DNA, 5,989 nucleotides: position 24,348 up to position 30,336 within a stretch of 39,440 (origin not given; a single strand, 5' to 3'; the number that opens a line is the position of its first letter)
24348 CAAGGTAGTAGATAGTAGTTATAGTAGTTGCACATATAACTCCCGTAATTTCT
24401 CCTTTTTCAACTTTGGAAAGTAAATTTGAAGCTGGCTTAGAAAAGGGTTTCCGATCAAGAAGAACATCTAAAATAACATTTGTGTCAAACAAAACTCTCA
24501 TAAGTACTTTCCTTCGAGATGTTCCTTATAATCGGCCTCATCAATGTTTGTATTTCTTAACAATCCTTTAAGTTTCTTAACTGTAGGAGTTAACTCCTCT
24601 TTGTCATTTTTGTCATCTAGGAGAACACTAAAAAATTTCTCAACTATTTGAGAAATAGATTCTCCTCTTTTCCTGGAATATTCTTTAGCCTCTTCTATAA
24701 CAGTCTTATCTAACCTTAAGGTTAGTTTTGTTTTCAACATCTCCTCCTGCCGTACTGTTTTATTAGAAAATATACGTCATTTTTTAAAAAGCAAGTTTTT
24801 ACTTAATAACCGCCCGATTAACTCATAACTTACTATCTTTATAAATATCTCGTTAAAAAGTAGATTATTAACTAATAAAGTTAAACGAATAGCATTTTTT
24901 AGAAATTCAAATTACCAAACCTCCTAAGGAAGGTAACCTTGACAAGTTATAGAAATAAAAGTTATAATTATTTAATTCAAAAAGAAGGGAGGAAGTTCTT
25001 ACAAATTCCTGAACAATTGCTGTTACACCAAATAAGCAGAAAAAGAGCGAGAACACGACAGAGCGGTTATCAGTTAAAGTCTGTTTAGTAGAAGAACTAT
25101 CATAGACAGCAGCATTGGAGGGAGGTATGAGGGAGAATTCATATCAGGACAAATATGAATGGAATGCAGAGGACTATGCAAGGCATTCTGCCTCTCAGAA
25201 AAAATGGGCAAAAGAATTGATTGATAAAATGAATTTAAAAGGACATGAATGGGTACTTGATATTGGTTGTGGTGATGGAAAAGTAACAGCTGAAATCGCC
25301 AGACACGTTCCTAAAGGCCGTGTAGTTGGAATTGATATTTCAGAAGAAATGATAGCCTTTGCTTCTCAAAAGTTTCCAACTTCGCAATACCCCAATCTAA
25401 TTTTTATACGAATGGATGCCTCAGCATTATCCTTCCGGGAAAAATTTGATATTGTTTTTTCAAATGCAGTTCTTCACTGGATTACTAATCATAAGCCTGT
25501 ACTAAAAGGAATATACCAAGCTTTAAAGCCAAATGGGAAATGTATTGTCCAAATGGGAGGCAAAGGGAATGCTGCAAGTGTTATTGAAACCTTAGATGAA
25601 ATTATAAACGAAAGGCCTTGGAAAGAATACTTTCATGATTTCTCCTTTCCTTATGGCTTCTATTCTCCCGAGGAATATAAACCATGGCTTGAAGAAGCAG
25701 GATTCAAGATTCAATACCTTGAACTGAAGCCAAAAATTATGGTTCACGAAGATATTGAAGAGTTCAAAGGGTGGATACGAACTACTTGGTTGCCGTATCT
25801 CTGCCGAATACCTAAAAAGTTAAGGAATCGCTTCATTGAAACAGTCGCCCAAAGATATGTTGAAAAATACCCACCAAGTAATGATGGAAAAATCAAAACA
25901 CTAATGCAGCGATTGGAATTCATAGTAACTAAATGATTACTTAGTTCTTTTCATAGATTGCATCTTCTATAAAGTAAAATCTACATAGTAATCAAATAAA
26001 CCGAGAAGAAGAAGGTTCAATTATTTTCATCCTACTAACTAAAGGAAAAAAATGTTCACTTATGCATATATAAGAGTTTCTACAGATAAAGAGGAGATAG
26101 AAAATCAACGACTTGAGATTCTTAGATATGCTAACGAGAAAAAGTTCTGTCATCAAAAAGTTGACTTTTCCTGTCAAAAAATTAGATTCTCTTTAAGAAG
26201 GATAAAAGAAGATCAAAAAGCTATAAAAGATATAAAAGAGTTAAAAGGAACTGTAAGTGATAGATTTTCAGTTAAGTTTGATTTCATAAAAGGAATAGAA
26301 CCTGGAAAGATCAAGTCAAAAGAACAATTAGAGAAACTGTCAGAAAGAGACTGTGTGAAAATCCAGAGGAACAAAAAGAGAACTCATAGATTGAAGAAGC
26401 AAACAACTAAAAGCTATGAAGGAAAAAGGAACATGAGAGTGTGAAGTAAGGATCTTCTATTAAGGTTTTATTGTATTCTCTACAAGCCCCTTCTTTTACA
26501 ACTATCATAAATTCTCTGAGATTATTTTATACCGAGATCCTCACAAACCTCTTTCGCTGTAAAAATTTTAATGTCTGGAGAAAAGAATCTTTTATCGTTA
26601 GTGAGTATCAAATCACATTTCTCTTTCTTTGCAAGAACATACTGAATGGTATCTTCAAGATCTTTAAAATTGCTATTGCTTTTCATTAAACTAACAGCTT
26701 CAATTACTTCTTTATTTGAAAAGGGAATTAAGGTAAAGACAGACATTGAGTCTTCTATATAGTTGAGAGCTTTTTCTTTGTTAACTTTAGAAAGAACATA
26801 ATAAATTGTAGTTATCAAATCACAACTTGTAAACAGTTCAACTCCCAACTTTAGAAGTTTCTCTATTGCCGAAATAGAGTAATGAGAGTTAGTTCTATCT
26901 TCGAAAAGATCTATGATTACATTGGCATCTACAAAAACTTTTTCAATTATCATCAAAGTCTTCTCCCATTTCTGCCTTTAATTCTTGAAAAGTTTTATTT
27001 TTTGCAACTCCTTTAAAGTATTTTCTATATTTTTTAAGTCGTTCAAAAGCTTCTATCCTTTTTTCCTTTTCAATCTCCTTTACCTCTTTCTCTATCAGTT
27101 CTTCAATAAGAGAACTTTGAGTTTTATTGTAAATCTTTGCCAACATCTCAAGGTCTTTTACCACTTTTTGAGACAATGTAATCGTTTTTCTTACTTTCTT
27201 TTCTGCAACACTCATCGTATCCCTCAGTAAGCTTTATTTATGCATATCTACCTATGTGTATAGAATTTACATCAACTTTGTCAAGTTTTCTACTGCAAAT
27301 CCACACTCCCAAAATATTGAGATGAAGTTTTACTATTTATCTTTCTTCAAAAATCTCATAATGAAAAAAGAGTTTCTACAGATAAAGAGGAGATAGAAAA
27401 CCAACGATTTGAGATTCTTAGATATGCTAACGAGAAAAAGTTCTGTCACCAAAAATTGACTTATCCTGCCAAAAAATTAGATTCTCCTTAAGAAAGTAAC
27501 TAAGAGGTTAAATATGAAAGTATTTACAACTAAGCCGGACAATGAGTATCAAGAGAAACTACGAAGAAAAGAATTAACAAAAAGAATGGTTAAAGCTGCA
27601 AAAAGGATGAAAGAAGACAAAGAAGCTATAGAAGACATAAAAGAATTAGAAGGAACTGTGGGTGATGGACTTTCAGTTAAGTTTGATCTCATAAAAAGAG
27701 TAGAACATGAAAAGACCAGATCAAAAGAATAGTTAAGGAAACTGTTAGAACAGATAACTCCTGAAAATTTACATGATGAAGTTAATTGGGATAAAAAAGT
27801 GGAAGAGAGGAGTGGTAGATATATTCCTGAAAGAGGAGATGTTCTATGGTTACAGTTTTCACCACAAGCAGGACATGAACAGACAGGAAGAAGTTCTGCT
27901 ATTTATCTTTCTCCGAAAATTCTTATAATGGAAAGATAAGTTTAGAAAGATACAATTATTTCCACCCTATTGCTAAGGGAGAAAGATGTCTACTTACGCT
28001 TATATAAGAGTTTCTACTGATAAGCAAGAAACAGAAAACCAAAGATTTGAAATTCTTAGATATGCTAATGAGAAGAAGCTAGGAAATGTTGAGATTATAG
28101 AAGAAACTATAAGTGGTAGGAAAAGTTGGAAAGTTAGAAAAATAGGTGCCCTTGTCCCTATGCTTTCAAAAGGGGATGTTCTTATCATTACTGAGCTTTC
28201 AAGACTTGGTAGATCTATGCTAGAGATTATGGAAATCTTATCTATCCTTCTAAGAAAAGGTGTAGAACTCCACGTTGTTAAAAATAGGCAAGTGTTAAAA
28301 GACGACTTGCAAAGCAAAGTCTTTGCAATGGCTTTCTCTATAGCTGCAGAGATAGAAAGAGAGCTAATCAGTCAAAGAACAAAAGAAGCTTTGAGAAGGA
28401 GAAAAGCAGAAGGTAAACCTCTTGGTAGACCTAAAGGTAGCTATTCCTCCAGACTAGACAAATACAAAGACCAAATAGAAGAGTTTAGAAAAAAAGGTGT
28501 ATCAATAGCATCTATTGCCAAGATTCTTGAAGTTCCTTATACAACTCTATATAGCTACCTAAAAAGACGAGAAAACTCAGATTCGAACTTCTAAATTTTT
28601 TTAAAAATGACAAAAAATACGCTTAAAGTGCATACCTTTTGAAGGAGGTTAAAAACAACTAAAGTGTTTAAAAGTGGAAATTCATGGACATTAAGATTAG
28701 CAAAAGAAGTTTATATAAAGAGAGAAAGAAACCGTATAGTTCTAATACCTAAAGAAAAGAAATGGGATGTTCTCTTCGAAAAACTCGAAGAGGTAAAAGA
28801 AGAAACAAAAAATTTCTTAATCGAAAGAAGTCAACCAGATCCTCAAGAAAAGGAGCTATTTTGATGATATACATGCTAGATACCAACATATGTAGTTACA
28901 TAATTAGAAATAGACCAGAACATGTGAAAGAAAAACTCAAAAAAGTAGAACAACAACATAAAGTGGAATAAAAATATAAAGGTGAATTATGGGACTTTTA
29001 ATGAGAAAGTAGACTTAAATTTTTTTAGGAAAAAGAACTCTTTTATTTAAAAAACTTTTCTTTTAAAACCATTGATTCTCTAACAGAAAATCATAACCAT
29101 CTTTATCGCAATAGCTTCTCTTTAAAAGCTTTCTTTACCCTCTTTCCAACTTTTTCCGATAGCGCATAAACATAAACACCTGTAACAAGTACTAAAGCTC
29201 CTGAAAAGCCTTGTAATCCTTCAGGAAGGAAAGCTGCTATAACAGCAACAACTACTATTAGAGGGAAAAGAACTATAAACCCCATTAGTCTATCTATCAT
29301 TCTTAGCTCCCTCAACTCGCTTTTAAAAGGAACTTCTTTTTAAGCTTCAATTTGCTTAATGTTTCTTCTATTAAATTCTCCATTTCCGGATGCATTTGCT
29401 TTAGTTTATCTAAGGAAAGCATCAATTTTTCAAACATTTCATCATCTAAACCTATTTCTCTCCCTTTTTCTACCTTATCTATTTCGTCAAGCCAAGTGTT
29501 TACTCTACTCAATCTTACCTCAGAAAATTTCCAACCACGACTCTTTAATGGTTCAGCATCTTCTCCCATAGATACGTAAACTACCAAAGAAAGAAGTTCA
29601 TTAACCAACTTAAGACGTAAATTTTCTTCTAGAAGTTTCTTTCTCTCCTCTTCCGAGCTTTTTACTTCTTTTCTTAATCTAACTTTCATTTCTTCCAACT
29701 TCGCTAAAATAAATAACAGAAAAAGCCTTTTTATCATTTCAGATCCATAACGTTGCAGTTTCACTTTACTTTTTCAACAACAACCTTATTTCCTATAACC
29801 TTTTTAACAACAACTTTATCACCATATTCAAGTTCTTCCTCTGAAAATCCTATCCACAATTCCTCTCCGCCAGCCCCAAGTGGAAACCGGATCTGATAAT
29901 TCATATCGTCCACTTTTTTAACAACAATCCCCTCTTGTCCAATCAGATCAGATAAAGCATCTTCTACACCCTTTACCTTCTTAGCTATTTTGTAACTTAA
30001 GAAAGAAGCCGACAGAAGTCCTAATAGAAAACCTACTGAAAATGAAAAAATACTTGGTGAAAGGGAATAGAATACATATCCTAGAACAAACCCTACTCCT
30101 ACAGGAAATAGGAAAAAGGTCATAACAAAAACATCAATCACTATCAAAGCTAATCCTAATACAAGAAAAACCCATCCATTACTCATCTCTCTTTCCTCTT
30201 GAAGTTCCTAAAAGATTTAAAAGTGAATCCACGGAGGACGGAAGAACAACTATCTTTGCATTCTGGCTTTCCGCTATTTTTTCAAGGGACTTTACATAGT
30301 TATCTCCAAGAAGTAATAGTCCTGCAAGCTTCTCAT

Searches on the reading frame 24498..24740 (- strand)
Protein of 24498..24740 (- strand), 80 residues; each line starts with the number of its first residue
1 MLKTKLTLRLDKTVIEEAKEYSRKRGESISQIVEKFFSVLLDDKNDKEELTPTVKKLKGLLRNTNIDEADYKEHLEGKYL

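Call 21: search_protein_families(library=pfam, proteins=[window:24498-24740:-], max_evalue=0.01)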
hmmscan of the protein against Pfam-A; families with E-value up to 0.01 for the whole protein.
window:24498-24740:- (80 aa): 1 family
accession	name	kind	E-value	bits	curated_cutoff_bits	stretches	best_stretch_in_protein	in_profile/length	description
PF19891.5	DUF6364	-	1.1e-22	80.6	27.3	1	3-79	2-70/70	Family of unknown function (DUF6364)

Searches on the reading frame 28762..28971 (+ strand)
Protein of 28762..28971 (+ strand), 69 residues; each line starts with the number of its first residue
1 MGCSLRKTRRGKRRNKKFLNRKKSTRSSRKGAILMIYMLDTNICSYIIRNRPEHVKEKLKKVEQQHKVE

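Call 22: search_protein_families(library=pfam, proteins=[window:28762-28971:+], max_evalue=0.05)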
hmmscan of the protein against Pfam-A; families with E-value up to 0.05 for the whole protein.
window:28762-28971:+ (69 aa): 1 family
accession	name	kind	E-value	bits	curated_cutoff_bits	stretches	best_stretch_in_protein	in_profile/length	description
PF01850.27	PIN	-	0.036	15.1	23.6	0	37-57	1-21/120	PIN domain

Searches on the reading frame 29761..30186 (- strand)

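Call 22: search_protein_families(library=pfam, proteins=[window:29761-30186:-], max_evalue=0.05)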
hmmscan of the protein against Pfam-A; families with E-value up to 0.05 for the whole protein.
window:29761-30186:- (141 aa): 1 family
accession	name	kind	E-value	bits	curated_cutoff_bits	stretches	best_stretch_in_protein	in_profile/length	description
PF01957.25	NfeD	-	7.6e-05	23.3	29.1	1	80-139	3-57/57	NfeD-like C-terminal, partner-binding domain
